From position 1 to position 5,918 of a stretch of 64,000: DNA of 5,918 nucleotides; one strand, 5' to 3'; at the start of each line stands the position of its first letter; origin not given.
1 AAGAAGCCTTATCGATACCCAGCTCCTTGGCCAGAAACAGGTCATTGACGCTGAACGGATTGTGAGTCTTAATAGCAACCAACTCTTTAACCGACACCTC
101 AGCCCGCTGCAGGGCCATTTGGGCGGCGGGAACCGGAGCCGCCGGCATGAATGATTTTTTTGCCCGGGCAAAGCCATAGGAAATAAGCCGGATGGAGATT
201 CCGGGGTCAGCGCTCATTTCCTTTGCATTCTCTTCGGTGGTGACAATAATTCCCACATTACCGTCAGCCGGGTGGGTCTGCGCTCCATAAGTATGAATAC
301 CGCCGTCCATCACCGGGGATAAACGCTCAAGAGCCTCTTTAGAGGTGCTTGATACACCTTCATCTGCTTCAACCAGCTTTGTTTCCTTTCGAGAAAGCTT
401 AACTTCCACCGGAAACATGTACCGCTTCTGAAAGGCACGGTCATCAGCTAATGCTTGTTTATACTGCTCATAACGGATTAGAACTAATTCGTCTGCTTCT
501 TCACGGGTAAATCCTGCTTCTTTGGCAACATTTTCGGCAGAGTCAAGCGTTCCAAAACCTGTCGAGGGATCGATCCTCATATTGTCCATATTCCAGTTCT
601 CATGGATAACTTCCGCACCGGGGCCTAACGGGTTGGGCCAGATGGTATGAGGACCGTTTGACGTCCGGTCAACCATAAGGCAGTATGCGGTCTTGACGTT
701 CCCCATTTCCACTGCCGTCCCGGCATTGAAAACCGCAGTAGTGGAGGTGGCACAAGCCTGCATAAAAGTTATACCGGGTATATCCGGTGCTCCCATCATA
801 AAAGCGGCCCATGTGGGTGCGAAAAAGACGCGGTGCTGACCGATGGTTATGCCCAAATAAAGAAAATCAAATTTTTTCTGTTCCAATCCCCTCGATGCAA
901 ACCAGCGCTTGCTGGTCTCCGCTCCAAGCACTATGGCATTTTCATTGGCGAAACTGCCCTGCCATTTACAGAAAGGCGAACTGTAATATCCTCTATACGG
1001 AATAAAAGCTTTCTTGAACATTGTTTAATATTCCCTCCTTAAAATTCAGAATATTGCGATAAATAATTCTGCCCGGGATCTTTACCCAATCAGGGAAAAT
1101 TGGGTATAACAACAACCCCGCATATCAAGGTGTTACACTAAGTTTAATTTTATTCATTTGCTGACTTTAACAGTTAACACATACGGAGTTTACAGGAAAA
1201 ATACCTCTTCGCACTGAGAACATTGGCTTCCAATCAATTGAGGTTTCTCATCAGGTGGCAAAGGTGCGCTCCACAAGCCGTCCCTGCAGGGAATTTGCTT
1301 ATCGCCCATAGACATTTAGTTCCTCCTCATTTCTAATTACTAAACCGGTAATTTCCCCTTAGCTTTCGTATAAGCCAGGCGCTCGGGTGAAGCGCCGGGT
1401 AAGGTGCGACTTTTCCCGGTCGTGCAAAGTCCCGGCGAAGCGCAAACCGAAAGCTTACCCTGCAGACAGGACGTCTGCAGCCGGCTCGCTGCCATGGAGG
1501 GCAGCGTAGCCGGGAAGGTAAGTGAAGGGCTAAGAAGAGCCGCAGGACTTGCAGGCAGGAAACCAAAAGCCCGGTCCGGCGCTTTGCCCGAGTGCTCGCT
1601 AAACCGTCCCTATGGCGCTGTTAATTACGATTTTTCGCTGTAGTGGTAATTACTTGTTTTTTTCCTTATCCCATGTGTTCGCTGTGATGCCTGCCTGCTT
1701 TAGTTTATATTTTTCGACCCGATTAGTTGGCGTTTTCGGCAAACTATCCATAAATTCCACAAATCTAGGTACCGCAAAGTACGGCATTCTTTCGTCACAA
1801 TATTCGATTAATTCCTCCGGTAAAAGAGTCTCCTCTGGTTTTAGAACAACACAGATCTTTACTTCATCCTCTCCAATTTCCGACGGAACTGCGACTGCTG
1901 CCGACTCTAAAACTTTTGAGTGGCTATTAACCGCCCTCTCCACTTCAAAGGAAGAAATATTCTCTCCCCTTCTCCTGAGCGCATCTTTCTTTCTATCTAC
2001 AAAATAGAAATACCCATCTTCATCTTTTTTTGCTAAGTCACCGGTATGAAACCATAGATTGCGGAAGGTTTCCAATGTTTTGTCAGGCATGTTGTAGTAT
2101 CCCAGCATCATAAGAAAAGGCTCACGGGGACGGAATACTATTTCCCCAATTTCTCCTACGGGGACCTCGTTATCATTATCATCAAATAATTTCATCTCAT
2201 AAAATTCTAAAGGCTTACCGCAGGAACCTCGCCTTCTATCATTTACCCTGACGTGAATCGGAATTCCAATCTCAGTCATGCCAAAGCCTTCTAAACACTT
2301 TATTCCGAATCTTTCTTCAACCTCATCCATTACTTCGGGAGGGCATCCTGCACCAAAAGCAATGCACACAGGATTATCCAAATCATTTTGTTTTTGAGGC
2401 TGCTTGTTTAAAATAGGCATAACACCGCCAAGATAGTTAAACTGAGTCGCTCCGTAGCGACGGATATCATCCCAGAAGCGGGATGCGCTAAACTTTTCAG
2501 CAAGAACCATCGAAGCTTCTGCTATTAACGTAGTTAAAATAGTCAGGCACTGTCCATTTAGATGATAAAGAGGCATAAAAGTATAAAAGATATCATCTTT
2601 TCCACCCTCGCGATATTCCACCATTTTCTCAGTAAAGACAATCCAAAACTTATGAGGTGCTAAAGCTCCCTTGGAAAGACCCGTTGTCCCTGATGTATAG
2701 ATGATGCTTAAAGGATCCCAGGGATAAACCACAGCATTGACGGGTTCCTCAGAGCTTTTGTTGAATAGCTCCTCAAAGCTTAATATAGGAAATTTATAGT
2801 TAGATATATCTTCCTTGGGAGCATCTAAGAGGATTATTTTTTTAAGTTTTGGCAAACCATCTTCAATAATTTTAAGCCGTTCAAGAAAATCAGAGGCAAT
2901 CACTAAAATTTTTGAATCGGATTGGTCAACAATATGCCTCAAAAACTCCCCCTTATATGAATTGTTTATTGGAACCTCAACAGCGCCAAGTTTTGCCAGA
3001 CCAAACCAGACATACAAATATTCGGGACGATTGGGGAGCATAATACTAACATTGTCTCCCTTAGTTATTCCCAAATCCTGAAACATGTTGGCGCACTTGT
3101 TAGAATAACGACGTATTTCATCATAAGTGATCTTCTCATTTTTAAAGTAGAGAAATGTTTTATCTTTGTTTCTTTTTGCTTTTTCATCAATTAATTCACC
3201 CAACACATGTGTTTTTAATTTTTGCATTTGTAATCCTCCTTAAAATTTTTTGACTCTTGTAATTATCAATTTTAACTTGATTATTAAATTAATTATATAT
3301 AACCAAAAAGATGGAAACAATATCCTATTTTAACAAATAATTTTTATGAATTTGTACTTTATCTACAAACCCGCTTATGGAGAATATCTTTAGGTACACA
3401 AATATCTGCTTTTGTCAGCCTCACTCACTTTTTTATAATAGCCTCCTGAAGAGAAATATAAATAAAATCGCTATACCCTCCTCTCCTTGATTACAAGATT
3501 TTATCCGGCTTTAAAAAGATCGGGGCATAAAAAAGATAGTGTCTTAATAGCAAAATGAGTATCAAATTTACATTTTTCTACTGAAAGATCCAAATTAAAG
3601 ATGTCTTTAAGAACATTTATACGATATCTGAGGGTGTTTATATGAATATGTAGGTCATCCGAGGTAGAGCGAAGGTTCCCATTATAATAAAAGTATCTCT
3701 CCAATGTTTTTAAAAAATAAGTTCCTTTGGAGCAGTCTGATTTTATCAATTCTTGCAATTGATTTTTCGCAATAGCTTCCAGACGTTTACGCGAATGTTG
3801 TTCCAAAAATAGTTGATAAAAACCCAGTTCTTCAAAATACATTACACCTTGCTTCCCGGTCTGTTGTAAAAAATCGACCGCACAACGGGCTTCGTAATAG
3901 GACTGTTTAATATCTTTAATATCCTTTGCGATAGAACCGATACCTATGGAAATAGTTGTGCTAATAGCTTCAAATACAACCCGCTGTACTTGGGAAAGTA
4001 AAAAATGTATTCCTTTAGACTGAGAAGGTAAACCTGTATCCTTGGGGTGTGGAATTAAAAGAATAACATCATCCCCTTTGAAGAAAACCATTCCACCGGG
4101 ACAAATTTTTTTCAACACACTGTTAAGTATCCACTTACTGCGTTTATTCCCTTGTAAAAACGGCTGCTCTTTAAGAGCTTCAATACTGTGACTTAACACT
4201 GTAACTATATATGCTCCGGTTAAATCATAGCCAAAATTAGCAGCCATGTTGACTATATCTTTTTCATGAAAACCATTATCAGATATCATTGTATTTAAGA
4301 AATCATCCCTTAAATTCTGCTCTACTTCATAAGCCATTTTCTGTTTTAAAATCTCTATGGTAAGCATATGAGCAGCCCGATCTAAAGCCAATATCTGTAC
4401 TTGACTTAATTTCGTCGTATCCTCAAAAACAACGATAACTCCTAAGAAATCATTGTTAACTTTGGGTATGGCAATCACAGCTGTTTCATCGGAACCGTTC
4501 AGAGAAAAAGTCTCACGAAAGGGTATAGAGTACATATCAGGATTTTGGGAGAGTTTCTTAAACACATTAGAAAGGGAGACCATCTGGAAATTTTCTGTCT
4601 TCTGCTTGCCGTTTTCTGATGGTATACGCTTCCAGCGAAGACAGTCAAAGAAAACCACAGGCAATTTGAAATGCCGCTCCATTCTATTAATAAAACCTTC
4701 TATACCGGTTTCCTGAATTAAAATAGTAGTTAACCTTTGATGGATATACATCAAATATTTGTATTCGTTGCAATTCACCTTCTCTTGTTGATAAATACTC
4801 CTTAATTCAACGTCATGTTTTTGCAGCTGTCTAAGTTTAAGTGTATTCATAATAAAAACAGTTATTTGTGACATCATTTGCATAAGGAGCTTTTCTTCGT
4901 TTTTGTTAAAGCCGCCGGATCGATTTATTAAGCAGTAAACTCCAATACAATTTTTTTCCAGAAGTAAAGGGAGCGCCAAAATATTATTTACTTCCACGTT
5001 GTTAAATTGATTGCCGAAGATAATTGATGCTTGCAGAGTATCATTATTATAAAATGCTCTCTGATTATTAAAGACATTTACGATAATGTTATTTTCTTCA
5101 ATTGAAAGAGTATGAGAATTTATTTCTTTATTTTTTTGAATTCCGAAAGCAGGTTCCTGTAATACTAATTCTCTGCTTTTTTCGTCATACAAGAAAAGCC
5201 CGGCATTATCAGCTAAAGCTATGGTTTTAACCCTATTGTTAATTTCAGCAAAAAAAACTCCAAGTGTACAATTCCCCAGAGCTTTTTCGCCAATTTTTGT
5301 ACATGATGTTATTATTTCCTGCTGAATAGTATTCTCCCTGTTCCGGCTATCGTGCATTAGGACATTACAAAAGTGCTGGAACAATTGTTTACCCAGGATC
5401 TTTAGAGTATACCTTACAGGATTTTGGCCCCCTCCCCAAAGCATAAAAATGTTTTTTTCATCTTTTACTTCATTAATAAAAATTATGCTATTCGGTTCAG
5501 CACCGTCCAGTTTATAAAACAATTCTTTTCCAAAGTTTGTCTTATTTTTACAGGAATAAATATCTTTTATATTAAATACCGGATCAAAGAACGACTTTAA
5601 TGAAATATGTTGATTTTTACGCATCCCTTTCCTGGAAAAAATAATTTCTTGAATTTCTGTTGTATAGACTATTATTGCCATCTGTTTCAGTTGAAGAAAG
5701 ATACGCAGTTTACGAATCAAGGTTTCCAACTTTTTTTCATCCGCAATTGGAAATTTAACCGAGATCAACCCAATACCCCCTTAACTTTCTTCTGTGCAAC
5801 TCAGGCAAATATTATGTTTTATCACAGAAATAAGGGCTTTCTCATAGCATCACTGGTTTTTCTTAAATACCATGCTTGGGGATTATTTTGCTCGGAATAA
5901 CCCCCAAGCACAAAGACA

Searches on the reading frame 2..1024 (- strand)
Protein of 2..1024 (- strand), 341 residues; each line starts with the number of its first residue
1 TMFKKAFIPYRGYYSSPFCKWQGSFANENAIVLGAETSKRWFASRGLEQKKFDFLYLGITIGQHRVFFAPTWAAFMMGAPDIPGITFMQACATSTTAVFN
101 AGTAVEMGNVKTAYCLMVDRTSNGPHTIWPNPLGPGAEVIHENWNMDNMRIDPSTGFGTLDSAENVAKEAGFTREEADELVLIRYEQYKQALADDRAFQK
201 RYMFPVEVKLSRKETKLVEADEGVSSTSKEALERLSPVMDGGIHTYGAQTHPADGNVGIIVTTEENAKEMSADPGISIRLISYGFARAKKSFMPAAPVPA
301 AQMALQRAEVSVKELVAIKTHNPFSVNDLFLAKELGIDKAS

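Call 52: search_protein_families(library=ncbifam, proteins=[window:2-1024:-], max_evalue=1e-10)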
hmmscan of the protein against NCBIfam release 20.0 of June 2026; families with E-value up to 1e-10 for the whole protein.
seq(341 aa): 24 families
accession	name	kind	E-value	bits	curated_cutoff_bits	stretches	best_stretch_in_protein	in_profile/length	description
TIGR01930.1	AcCoA-C-Actrans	subfamily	7.2e-37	127.2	240.55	1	16-337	7-327/385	acetyl-CoA C-acyltransferase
NF006552.0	PRK09051.1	subfamily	4.6e-27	95.3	565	1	20-340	18-338/395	beta-ketothiolase BktB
NF004853.0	PRK06205.1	subfamily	1e-26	93.9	551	1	17-339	13-342/404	acetyl-CoA C-acetyltransferase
NF042967.1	AcCoAtase_PhaA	equivalog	1.9e-24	86.5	740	1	16-339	12-338/396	acetyl-CoA acetyltransferase PhaA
NF006001.0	PRK08131.1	equivalog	1.3e-22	80.3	622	1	15-339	11-340/401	3-oxoadipyl-CoA thiolase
NF005889.0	PRK07850.1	equivalog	2.2e-22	79.6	515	1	17-326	13-316/387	steroid 3-ketoacyl-CoA thiolase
NF042999.1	bketothiol_BktB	equivalog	9.3e-22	77.8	725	1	20-340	17-337/394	beta-ketothiolase BktB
NF005033.0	PRK06445.1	equivalog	2.6e-21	76.2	511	1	46-339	49-337/395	acetyl-CoA C-acetyltransferase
TIGR02430.1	pcaF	equivalog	1.8e-20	73.4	597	1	72-338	69-339/400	3-oxoadipyl-CoA thiolase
NF006551.0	PRK09050.1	subfamily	2.7e-20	72.8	605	1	72-338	70-340/401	3-oxoadipyl-CoA thiolase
NF005152.0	PRK06633.1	equivalog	7.1e-20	70.9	675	1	162-338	160-333/392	acetyl-CoA C-acetyltransferase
NF005890.0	PRK07851.1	equivalog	3.5e-19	69.1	580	1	47-339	45-347/406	acetyl-CoA C-acetyltransferase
NF006516.0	PRK08963.1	equivalog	1.1e-18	67.3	560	1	152-329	177-351/436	acetyl-CoA C-acyltransferase FadI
NF006510.0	PRK08947.1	equivalog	5.8e-17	61.7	519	1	27-337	24-324/387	acetyl-CoA C-acyltransferase FadA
NF004206.0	PRK05656.1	subfamily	2.2e-16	59.9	688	1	20-339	16-335/392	acetyl-CoA C-acetyltransferase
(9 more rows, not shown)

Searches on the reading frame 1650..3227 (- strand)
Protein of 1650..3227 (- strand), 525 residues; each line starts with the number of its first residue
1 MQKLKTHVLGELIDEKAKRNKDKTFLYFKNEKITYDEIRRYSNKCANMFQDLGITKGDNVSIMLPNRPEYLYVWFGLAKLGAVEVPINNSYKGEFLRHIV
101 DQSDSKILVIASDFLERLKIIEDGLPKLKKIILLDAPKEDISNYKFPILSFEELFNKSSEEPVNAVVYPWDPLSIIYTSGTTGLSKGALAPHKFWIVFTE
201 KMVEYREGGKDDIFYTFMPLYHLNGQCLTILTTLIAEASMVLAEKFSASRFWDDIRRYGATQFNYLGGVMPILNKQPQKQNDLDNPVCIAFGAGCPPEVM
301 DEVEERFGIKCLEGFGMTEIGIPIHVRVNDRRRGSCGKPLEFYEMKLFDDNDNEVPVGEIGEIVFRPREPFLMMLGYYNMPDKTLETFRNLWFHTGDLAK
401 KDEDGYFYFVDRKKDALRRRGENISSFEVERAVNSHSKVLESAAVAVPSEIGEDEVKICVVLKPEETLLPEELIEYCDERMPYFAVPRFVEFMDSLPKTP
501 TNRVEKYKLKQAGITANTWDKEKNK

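Call 5: search_protein_families(library=pfam, proteins=[window:1650-3227:-])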
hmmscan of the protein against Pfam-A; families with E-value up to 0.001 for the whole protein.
window:1650-3227:- (525 aa): 2 families
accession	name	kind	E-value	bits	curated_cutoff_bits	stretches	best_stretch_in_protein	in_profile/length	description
PF00501.34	AMP-binding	-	1.5e-74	251.5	29.9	1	14-378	2-384/384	AMP-binding enzyme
PF13193.12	AMP-binding_C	-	2.9e-15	57.4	24.5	1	428-501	1-74/76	AMP-binding enzyme C-terminal domain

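Call 6: search_protein_families(library=ncbifam, proteins=[window:1650-3227:-])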
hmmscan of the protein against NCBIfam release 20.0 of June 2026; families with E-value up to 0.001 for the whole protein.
window:1650-3227:- (525 aa): 103 families (the best 25 are shown)
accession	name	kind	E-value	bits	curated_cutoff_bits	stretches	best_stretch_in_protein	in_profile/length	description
NF004808.0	PRK06155.1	equivalog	5.3e-170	566.2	722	1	4-523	18-532/542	ATP-dependent acyl-CoA ligase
NF004837.0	PRK06187.1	subfamily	4.6e-112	375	476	1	7-512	8-521/531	long-chain-fatty-acid--CoA ligase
NF005947.1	PRK08008.1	equivalog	3.8e-101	339.2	651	1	8-510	8-518/518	crotonobetaine/carnitine-CoA ligase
NF006134.1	PRK08279.1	equivalog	2.3e-96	323.7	625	1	5-518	42-572/605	long-chain-acyl-CoA synthetase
NF006182.0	PRK08316.1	subfamily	5.9e-94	315.4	663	1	2-512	6-516/523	fatty acyl-CoA synthetase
NF009233.0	PRK12583.1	subfamily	1.8e-75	254.4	832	1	2-515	13-552/558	fatty acid CoA ligase family protein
NF006181.0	PRK08314.1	subfamily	1.1e-73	248.4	705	1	11-512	28-553/563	long-chain-fatty-acid--CoA ligase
NF005307.0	PRK06839.1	equivalog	7.5e-72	242.6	748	1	13-511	8-491/496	o-succinylbenzoate--CoA ligase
NF052269.1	Staph_lig_FadD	equivalog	4.3e-71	239.8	650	1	17-511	10-491/499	long-chain-fatty-acid--CoA ligase FadD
NF006020.0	PRK08162.1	subfamily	3.8e-70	236.8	677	2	359-512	388-537/545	acyl-CoA synthetase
NF003313.0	PRK04319.1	equivalog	3e-69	233.7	729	1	12-512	49-560/574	acetate--CoA ligase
NF004114.0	PRK05605.1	equivalog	3.8e-66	223.6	766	1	5-511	32-567/575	long-chain-fatty-acid--CoA ligase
NF038342.1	FACL_FadD6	exception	1.5e-65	221.7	975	1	8-517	41-552/584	long-chain-acyl-CoA synthetase FadD6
NF005702.0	PRK07514.1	subfamily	5.9e-65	219.6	558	1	11-511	7-498/506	malonyl-CoA synthase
NF005714.0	PRK07529.1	subfamily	7e-65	219.6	632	1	29-515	60-578/640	acyl-CoA synthetase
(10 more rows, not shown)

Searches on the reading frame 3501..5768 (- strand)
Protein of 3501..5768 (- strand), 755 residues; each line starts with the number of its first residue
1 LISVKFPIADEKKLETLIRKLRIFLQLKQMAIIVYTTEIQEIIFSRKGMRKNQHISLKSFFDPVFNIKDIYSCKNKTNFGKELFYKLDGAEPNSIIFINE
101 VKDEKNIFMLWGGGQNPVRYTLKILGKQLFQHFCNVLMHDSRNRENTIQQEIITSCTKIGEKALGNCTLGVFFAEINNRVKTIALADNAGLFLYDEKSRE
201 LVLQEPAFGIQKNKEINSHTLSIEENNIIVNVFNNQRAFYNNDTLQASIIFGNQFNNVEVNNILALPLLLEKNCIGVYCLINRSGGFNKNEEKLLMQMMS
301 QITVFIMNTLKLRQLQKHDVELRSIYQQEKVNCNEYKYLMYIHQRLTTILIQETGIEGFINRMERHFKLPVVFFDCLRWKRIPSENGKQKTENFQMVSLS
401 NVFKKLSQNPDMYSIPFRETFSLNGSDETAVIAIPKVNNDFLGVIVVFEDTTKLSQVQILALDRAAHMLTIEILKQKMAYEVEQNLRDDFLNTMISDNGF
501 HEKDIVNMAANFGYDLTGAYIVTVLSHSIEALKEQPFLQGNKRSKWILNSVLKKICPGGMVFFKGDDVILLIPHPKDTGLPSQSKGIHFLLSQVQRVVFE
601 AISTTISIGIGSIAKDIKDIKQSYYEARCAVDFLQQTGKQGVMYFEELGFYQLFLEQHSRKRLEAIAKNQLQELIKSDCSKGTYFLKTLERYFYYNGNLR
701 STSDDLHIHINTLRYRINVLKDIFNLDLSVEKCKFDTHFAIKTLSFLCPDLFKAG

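Call 5: search_protein_families(library=pfam, proteins=[window:3501-5768:-])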
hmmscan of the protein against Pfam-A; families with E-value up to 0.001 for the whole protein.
window:3501-5768:- (755 aa): 4 families
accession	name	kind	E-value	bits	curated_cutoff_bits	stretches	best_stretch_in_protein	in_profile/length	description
PF17853.6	GGDEF_2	-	8e-14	52.3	24.5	1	501-632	4-115/116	GGDEF-like domain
PF13556.12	HTH_30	-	6.3e-13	48.8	27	1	686-742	2-58/59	PucR C-terminal helix-turn-helix domain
PF13185.12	GAF_2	-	2.6e-08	34.6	28.6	1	186-306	20-135/136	GAF domain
PF01590.32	GAF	-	2e-05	25.6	22.4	1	175-303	8-130/133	GAF domain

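Call 6: search_protein_families(library=ncbifam, proteins=[window:3501-5768:-])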
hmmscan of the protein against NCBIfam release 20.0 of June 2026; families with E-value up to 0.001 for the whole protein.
window:3501-5768:- (755 aa): 3 families
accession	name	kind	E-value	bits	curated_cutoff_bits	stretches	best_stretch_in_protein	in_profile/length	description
NF058503.1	SprTransRegAdeR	equivalog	4.5e-25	88.5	700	1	431-742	95-397/403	sporulation transcriptional activator AdeR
NF008550.0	PRK11477.1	equivalog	5.8e-07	28.7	612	1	438-730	85-368/385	CdaR family transcriptional regulator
NF045769.1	TransActPmfR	equivalog_domain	1e-05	24.4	800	1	605-729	327-447/470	transcciptional activator PmfR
